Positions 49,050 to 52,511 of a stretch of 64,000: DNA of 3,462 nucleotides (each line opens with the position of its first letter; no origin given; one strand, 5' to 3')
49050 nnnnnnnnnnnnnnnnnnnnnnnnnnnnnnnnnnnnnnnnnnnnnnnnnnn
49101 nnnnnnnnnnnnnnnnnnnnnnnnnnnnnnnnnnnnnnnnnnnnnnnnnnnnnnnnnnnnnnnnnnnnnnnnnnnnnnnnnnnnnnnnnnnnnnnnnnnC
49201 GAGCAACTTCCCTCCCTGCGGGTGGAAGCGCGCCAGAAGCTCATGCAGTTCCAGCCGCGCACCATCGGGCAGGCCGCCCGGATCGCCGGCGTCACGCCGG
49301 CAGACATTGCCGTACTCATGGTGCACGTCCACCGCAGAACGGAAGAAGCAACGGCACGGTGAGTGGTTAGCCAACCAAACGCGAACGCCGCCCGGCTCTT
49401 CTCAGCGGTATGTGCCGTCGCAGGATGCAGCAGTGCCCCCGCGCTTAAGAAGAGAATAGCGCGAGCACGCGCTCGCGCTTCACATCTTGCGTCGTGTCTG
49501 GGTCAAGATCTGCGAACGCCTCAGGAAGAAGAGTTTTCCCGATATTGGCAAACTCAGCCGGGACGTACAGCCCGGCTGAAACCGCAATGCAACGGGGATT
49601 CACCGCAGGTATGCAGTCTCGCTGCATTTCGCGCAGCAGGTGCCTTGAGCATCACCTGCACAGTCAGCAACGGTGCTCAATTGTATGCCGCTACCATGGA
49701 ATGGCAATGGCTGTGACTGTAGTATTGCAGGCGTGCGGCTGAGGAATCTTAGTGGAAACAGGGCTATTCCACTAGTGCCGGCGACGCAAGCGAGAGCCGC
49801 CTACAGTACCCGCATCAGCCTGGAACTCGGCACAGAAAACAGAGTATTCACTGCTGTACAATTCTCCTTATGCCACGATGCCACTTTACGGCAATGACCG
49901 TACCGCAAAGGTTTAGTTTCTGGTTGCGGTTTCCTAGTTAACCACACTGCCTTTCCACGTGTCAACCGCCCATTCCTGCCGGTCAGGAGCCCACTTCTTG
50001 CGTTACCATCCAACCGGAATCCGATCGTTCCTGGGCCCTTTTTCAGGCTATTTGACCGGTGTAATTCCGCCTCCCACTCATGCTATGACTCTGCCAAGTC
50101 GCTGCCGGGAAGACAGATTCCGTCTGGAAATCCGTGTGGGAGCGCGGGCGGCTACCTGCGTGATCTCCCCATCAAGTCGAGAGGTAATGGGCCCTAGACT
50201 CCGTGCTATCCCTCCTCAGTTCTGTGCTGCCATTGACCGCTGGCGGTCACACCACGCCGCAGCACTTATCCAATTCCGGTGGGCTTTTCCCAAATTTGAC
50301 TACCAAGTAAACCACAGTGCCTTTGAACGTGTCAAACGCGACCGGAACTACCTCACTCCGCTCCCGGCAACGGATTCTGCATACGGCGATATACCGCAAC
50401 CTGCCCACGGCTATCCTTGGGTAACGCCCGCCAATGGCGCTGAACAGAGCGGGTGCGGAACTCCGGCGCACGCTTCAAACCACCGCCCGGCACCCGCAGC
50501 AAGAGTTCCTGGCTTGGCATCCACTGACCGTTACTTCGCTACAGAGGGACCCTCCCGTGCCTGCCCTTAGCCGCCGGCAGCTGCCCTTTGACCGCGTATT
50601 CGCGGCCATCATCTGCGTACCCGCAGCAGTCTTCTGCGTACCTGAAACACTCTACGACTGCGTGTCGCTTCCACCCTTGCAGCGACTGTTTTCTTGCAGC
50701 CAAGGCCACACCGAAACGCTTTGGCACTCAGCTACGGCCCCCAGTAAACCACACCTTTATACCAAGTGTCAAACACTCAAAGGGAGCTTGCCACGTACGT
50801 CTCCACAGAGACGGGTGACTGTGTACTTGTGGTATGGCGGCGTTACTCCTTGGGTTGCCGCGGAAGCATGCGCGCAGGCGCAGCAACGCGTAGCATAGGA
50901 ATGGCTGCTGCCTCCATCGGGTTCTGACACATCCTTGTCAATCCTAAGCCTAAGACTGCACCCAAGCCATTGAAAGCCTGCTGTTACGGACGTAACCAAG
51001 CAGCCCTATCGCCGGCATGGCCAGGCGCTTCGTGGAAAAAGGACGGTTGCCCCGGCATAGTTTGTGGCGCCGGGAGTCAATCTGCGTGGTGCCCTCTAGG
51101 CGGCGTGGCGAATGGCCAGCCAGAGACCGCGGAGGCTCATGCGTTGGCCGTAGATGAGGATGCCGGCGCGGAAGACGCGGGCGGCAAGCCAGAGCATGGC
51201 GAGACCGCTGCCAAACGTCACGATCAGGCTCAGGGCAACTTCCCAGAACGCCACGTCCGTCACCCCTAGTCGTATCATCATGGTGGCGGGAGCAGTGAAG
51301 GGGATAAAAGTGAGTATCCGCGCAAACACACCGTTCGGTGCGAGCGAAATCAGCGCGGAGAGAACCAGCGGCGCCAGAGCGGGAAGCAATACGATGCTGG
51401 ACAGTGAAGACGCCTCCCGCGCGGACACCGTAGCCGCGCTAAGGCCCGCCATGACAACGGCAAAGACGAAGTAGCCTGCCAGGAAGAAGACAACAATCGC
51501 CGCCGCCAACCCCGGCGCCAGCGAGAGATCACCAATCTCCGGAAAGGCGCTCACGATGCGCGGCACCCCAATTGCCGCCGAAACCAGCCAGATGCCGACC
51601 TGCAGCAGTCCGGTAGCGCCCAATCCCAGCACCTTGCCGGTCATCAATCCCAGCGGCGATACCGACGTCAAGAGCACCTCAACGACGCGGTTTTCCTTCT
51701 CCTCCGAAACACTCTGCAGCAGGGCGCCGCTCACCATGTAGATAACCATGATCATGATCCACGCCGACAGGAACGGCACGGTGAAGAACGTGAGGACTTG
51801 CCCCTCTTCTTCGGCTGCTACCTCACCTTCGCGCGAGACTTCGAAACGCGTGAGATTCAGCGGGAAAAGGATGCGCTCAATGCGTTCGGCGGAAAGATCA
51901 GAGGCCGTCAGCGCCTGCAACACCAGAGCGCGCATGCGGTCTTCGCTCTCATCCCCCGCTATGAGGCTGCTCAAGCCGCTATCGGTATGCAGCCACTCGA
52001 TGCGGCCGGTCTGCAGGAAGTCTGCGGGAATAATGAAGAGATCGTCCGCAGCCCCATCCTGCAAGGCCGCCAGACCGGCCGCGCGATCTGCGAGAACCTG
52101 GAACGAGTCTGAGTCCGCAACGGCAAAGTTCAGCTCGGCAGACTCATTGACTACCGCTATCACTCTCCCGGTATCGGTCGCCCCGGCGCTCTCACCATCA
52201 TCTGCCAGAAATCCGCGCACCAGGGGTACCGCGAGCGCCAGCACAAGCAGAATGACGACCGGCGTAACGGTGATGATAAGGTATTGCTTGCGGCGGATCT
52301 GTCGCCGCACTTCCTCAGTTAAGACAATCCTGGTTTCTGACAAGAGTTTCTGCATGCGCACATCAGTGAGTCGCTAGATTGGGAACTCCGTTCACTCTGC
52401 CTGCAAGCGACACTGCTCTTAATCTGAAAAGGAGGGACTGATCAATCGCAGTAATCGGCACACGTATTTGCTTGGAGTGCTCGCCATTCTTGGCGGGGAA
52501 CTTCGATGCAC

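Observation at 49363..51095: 1.7-kb gene-free region downstream of mnmG with three spaced copies of a conserved ~30-bp motif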

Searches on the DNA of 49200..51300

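Call 6: search_rna_families(source=window, start=49200, end=51300, threshold=evalue, max_evalue=10)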
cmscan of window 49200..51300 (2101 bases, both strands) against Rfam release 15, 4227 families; matches with E-value up to 10: 7.
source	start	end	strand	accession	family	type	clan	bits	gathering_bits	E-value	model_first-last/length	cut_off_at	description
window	49550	49702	-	RF02605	scr5239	Gene; sRNA;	-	17.6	64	4.6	1-158/158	no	Streptomyces sRNA scr5239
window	50806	50846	-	RF02595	EBv-sisRNA-1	Gene;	-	17.5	58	0.64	1-81/81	no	Epstein-Barr virus stable intronic sequence RNA 1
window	49828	49883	-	RF00612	SNORD75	Gene; snRNA; snoRNA; CD-box;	-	16.6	50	0.75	1-62/62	no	Small nucleolar RNA SNORD75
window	49285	49351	+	RF03142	L2-Alphaproteobacteria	Cis-reg; leader;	-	16.1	37.8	0.64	1-66/66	no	L2-Alphaproteobacteria ribosomal protein leader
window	51179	51226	-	RF00039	DicF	Gene; antisense;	-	14.8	48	6.6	1-52/52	no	DicF RNA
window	49555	49578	+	RF01519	CC0196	Gene; sRNA;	-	13.3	35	9.1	33-56/58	no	Caulobacter sRNA CC0196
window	49200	49357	-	RF01390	isrG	Gene; sRNA;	-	10.8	100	4.8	1-214/279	3'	isrG Hfq binding RNA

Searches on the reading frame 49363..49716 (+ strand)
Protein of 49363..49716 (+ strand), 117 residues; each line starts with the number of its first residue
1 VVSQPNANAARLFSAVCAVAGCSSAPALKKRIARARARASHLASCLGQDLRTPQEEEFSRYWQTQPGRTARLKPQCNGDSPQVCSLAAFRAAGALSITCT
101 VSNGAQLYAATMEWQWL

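Call 7: search_protein_families(library=pfam, proteins=[window:49363-49716:+], max_evalue=1)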
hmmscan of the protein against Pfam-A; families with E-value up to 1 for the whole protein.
window:49363-49716:+ (117 aa): 0 families

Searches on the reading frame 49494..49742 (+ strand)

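Call 7: search_protein_families(library=pfam, proteins=[window:49494-49742:+], max_evalue=1)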
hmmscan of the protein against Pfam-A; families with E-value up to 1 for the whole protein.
window:49494-49742:+ (82 aa): 1 family
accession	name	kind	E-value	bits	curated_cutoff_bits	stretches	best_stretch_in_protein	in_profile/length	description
PF18251.7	Defensin_5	-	0.044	14.3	25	1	37-65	11-36/39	Fungal defensin Copsin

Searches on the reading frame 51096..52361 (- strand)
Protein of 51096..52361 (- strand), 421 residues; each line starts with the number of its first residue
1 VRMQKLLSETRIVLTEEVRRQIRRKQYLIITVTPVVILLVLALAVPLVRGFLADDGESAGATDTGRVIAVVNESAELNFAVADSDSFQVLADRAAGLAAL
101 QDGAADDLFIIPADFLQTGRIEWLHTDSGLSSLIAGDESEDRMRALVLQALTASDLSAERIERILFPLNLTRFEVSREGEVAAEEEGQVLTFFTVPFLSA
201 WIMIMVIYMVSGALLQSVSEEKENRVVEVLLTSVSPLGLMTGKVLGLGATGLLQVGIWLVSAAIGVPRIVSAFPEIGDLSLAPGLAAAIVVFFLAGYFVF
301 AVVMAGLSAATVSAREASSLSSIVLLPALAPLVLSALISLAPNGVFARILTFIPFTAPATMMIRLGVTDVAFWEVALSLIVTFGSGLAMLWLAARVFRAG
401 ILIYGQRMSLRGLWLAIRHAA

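Call 7: search_protein_families(library=pfam, proteins=[window:51096-52361:-], max_evalue=1)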
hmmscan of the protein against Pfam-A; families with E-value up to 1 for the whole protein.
window:51096-52361:- (421 aa): 2 families
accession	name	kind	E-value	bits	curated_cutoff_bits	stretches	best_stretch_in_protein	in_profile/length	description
PF12698.13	ABC2_membrane_3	-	8.2e-41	140.7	31.6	1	26-394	2-346/347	ABC-2 family transporter protein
PF11667.14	DUF3267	-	0.46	11.3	27.1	1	19-45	41-68/108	Putative zincin peptidase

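Call 45: find_homologous_proteins(query=window:51096-52361:-, max_evalue=1e-100)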
Query window:51096-52361:- (421 aa): 56 proteins with E <= 1e-100 among 8000 candidates.
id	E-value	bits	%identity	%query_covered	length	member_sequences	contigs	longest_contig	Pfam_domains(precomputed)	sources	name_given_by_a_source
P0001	4.2e-252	854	100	100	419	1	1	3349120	PF12698.14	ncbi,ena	-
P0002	3.5e-236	802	93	100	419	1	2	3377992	PF12698.14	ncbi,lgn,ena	-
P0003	5.8e-230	781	91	100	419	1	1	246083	PF12698.14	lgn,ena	-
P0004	9.5e-223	758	88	99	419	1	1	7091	PF12698.14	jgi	-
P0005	7.9e-213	725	83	100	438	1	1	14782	PF12698.14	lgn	-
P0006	3.0e-209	713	82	99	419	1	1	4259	PF12698.14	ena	-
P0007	1.5e-208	711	81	100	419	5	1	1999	PF12698.14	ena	-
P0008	1.3e-206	705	81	99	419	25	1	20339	PF12698.14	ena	-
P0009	2.3e-206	704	81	99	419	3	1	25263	PF12698.14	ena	-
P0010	4.5e-206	703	81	99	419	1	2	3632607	PF12698.14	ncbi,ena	-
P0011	5.8e-206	702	82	99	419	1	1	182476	PF12698.14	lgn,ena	-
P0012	7.8e-206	702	81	99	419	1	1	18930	PF12698.14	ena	-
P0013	1.1e-205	701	80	100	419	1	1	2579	PF12698.14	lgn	-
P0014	1.6e-205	701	81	100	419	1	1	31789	PF12698.14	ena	-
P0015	1.1e-204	698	80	100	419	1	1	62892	PF12698.14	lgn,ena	-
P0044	6.5e-193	659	77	99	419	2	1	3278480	PF12698.14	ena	-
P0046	3.4e-190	651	76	99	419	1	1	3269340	PF12698.14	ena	-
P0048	5.2e-188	643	75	99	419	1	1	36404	PF12698.14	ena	-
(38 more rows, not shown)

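Call 47: find_encoding_contigs(protein=P0003, flank=4500, max_places=2)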
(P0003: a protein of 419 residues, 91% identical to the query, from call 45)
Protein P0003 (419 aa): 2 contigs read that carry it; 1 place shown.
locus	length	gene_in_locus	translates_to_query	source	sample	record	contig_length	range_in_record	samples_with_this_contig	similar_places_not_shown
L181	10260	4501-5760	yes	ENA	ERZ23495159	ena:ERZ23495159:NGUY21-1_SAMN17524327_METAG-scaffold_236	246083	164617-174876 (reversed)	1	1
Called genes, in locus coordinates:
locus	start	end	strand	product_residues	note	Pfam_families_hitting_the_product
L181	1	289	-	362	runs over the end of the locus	PF22660:RS_preATP-grasp-like, PF02222:ATP-grasp, PF17769:PurK_C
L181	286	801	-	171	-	PF00731:AIRC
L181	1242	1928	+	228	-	PF01386:Ribosomal_L25p, PF14693:Ribosomal_TL5_C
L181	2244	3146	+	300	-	PF00005:ABC_tran, PF13304:AAA_21, PF13732:DrrA1-3_C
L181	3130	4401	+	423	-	PF12698:ABC2_membrane_3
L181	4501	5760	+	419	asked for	PF12698:ABC2_membrane_3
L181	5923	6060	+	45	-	-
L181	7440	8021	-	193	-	PF11303:DUF3105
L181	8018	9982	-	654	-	PF01134:GIDA, PF07992:Pyr_redox_2 (weak), PF12831:FAD_oxidored (weak), PF21680:GIDA_C_1st, PF13932:SAM_GIDA_C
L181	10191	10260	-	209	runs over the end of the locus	PF02581:TMP-TENI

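Call 48: find_encoding_contigs(protein=P0004, flank=4500, max_places=2)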
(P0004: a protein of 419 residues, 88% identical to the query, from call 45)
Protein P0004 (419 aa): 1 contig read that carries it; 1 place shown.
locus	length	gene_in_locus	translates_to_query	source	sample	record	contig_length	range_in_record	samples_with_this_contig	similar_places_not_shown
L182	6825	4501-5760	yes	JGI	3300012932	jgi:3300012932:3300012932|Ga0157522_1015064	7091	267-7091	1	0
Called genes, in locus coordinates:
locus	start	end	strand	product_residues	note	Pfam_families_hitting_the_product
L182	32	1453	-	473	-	PF05090:HTTM, PF22777:VKGC_lumenal_dom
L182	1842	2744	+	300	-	PF00005:ABC_tran, PF13304:AAA_21, PF13732:DrrA1-3_C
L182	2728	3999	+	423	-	PF12698:ABC2_membrane_3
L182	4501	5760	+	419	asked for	PF12698:ABC2_membrane_3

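Call 49: find_encoding_contigs(protein=P0005, flank=4500, max_places=2)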
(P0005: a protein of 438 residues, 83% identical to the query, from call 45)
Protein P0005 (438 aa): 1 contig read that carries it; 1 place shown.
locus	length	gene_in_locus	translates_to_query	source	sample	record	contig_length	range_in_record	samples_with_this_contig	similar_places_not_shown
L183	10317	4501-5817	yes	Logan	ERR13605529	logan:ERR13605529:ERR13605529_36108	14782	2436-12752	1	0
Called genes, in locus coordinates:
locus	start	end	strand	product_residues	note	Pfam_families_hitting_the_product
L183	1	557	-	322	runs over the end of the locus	PF01555:N6_N4_Mtase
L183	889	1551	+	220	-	PF01386:Ribosomal_L25p, PF14693:Ribosomal_TL5_C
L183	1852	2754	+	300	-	PF00005:ABC_tran, PF13304:AAA_21, PF13732:DrrA1-3_C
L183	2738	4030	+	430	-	PF12698:ABC2_membrane_3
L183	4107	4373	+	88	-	-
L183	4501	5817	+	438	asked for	PF12698:ABC2_membrane_3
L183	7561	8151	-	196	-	PF11303:DUF3105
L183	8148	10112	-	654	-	PF00890:FAD_binding_2 (faint), PF01134:GIDA, PF07992:Pyr_redox_2 (weak), PF12831:FAD_oxidored, PF21680:GIDA_C_1st, PF13932:SAM_GIDA_C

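Call 50: find_encoding_contigs(protein=P0044, flank=4500, max_places=2)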
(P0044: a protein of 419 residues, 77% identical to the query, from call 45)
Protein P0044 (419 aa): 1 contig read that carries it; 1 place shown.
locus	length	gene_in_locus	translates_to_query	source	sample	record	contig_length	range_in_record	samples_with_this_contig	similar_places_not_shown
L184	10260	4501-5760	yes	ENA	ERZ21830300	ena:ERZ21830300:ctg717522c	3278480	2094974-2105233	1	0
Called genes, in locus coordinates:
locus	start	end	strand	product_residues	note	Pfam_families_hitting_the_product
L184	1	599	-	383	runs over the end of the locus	PF22660:RS_preATP-grasp-like, PF02222:ATP-grasp, PF17769:PurK_C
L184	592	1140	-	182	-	PF00731:AIRC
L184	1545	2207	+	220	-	PF01386:Ribosomal_L25p, PF14693:Ribosomal_TL5_C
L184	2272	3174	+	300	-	PF02463:SMC_N (faint), PF00005:ABC_tran, PF13304:AAA_21, PF13732:DrrA1-3_C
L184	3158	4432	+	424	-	PF12698:ABC2_membrane_3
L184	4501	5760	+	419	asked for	PF12698:ABC2_membrane_3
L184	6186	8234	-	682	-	PF01134:GIDA, PF07992:Pyr_redox_2 (weak), PF12831:FAD_oxidored (weak), PF21680:GIDA_C_1st, PF13932:SAM_GIDA_C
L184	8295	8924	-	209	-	PF02581:TMP-TENI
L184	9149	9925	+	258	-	PF00142:Fer4_NifH, PF01656:CbiA, PF02374:ArsA_ATPase (weak), PF06564:CBP_BcsQ, PF09140:MipZ, PF10609:ParA, PF13614:AAA_31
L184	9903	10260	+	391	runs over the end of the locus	PF00091:Tubulin, PF12327:FtsZ_C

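Call 51: find_encoding_contigs(protein=P0046, flank=4500, max_places=2)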
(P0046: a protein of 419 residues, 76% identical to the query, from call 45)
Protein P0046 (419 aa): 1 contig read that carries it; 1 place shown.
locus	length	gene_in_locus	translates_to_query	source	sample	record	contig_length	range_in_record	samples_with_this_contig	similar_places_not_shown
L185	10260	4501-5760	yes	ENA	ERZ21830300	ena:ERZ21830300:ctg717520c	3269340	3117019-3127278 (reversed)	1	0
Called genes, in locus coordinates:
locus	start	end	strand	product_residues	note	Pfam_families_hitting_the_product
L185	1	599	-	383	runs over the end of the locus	PF22660:RS_preATP-grasp-like, PF02222:ATP-grasp, PF17769:PurK_C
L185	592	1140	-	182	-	PF00731:AIRC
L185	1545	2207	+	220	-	PF01386:Ribosomal_L25p, PF14693:Ribosomal_TL5_C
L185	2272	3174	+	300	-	PF02463:SMC_N (faint), PF00005:ABC_tran, PF13304:AAA_21, PF13732:DrrA1-3_C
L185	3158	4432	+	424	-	PF12698:ABC2_membrane_3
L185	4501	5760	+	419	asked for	PF12698:ABC2_membrane_3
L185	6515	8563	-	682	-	PF01134:GIDA, PF07992:Pyr_redox_2 (weak), PF12831:FAD_oxidored (weak), PF21680:GIDA_C_1st, PF13932:SAM_GIDA_C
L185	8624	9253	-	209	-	PF02581:TMP-TENI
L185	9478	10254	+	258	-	PF00142:Fer4_NifH, PF01656:CbiA, PF02374:ArsA_ATPase (weak), PF06564:CBP_BcsQ, PF09140:MipZ, PF10609:ParA, PF13614:AAA_31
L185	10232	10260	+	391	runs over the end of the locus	PF00091:Tubulin, PF12327:FtsZ_C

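Call 52: find_encoding_contigs(protein=P0048, flank=4500, max_places=2)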
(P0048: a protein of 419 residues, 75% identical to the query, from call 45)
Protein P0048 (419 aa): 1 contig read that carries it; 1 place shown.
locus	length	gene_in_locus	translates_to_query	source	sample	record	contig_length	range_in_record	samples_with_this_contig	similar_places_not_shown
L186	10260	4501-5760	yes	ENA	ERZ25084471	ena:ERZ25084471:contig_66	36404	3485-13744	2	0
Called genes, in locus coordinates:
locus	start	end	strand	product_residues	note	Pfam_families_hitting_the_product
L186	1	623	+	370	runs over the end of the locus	PF09375:Peptidase_M75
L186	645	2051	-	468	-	PF05090:HTTM, PF22777:VKGC_lumenal_dom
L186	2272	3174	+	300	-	PF02463:SMC_N (faint), PF13191:AAA_16 (weak), PF00005:ABC_tran, PF13245:AAA_19 (faint), PF13604:AAA_30 (faint), PF13304:AAA_21, PF13732:DrrA1-3_C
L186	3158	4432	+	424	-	PF12698:ABC2_membrane_3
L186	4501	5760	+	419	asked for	PF12698:ABC2_membrane_3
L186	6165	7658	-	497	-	PF01134:GIDA, PF21680:GIDA_C_1st, PF13932:SAM_GIDA_C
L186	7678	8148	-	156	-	PF07992:Pyr_redox_2 (weak), PF01134:GIDA, PF12831:FAD_oxidored (weak)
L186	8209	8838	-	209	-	PF02581:TMP-TENI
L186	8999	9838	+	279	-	PF00142:Fer4_NifH, PF01656:CbiA, PF02374:ArsA_ATPase (weak), PF06564:CBP_BcsQ, PF09140:MipZ, PF10609:ParA, PF13614:AAA_31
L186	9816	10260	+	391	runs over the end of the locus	PF00091:Tubulin, PF12327:FtsZ_C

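Call 53: find_encoding_contigs(protein=P0011, flank=4500, max_places=2)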
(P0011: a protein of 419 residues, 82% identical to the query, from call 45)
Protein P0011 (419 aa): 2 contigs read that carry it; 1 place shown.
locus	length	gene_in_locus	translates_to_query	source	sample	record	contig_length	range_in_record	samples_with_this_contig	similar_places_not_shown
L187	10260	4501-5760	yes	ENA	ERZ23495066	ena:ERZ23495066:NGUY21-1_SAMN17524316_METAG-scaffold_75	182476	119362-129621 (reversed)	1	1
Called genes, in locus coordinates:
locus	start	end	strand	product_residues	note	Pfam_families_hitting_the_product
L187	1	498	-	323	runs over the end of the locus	PF01555:N6_N4_Mtase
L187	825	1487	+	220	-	PF01386:Ribosomal_L25p, PF14693:Ribosomal_TL5_C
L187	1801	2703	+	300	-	PF02463:SMC_N (faint), PF00005:ABC_tran, PF13304:AAA_21, PF13732:DrrA1-3_C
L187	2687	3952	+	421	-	PF12698:ABC2_membrane_3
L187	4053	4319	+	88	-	-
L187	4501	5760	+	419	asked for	PF12698:ABC2_membrane_3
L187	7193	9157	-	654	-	PF00890:FAD_binding_2 (faint), PF01134:GIDA, PF07992:Pyr_redox_2 (weak), PF12831:FAD_oxidored, PF21680:GIDA_C_1st, PF13932:SAM_GIDA_C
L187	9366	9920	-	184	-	PF02581:TMP-TENI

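Call 76: find_encoding_contigs(protein=P0001, flank=3000, max_places=2)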
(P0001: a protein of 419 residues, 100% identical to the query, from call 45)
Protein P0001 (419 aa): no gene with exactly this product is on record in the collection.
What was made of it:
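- Tried and rejected: Look-up of the exact source contig: not on record (call 76).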

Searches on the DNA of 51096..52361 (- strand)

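Call 85: search_rna_families(sources=[L184, L186, L187, L013], threshold=evalue, max_evalue=10)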
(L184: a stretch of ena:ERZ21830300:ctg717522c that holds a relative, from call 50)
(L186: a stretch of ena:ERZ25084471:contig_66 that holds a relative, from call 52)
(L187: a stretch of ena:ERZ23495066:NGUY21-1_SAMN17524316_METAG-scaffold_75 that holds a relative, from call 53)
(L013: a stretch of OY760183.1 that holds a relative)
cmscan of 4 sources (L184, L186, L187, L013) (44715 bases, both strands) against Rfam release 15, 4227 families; matches with E-value up to 10: 7.
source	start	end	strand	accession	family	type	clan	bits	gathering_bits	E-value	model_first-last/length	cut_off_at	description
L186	2354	2400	+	RF02990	gut-2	Gene; sRNA;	-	22.3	39.8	1.4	1-48/48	no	gut-2 RNA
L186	1945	1993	-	RF03163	c4-a1b1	Gene; antisense;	CL00128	20.9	46.7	0.51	1-53/53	no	a1, b1 targets of C4 antisense RNA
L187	9482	9593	-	RF02883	BcKCsr2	Gene; sRNA;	-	20.9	40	1.4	1-129/129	no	Burkholderia sRNA 2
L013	1153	1312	-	RF02342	ar7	Gene; sRNA;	-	19.8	60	8.2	1-145/145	no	Alphaproteobacterial sRNA ar7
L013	10599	10653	+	RF01121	sR38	Gene; snRNA; snoRNA; CD-box;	-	19.4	50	2.5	1-59/59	no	Small nucleolar RNA sR38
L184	3744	3796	-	RF01121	sR38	Gene; snRNA; snoRNA; CD-box;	-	18.1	50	5.7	1-59/59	no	Small nucleolar RNA sR38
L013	266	324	-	RF01119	sR32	Gene; snRNA; snoRNA; CD-box;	-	16.7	40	3.3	1-57/57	no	Small nucleolar RNA sR32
